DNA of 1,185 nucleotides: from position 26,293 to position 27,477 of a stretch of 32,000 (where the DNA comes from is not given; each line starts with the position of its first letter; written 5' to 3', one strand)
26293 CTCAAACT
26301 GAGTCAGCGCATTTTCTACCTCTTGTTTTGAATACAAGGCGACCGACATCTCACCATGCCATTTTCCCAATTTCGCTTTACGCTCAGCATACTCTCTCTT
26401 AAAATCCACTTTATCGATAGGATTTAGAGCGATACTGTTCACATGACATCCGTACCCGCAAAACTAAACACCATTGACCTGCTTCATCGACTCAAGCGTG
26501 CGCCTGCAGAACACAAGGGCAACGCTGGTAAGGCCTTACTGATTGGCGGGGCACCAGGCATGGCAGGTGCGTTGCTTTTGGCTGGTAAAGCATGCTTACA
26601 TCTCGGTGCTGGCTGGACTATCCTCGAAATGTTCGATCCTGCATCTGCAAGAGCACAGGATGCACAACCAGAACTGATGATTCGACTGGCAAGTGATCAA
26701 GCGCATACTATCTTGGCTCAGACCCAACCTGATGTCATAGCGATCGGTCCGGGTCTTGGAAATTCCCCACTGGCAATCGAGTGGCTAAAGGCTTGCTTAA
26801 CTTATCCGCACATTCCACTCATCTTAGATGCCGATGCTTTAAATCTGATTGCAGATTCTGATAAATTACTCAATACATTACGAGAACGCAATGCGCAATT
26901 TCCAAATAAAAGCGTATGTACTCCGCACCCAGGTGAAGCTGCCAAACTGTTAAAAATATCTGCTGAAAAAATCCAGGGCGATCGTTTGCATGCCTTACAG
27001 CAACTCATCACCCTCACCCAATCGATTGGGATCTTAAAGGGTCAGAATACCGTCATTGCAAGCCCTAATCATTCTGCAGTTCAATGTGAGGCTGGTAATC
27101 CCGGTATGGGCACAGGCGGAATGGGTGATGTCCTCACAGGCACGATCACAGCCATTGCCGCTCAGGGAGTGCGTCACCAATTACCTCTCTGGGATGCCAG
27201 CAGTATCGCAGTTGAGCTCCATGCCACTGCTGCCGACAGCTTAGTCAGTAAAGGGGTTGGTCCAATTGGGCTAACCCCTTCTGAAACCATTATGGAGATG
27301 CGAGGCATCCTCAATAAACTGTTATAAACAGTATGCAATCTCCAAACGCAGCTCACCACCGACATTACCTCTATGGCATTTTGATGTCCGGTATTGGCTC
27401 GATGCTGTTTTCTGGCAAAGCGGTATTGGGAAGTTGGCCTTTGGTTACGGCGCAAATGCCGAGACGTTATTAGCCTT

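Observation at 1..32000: Window-wide gene decay: about half of all loci are pseudogenes, with no mobile DNA involved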

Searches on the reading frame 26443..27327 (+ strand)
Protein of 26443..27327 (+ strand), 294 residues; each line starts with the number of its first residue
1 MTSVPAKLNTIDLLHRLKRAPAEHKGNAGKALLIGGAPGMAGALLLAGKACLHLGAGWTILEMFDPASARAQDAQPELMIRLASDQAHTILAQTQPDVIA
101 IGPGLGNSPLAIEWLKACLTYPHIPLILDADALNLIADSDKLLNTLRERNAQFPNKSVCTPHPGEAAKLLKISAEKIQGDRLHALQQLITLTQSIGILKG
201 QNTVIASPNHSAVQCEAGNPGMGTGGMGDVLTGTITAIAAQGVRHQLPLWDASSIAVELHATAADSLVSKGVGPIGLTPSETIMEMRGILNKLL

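Call 18: find_related_loci(query=window:26443-27327:+, collection=metagenome_contigs, flank=10000)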
Query window:26443-27327:+ (294 aa) in metagenome_contigs; peptide patterns used: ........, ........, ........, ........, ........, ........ (x = any residue, [..] = any of these).
222 stretches matched a pattern; 162 encode a relative of the query (tblastn E <= 1e-3); the best 80 are kept; 80 distinct loci.
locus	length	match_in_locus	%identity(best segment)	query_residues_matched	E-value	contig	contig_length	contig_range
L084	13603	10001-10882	74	1-294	1e-143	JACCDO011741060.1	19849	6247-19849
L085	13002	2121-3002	74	1-294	6e-143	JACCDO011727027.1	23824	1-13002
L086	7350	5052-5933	73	1-294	7e-142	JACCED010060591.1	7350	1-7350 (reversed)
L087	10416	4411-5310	74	1-294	1e-141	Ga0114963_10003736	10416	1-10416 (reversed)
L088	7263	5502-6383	71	1-294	1e-140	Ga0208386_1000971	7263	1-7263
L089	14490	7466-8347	71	1-294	1e-138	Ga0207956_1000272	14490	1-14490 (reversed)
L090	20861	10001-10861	72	1-287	4e-136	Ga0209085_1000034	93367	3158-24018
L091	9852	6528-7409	72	1-294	4e-136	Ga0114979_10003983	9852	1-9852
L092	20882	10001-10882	71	1-294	6e-136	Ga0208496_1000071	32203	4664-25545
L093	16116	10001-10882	71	1-294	3e-135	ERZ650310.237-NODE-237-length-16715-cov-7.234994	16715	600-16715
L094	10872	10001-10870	72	1-290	3e-134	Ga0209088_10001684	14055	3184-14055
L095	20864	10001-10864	72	7-294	1e-133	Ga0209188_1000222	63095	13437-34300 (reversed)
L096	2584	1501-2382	69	1-294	7e-141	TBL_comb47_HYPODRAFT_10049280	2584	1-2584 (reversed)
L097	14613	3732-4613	70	1-294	2e-133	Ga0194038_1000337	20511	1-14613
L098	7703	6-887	70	1-294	1e-133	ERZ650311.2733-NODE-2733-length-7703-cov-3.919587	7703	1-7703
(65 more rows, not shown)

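Call 36: search_protein_families(library=pfam, proteins=[L084:7484-7702:+, L092:8889-9089:+, L084:8527-9939:-, L084:11892-12158:-], max_evalue=0.001)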
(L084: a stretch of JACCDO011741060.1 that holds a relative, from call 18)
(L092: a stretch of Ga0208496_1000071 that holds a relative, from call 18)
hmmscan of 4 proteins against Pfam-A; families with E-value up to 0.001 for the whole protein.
L084:7484-7702:+ (73 aa): 0 families

L092:8889-9089:+ (67 aa): 0 families

L084:8527-9939:- (471 aa): 5 families
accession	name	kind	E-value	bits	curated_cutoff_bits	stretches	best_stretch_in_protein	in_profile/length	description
PF10996.14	Beta-Casp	-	1.1e-31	110.3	27.7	1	260-385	1-120/120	Beta-Casp domain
PF07521.17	RMMBL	-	6e-21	74.6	21.6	1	398-461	1-62/63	Zn-dependent metallo-hydrolase RNA specificity domain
PF00753.33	Lactamase_B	-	5.1e-11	43.3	22.7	1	25-206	13-161/196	Metallo-beta-lactamase superfamily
PF12706.13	Lactamase_B_2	-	1.3e-08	35.2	27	1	49-226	23-174/200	Beta-lactamase superfamily domain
PF16661.11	Lactamase_B_6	-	9.2e-06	25.6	27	1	30-180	9-152/193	Metallo-beta-lactamase superfamily domain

L084:11892-12158:- (89 aa): 0 families
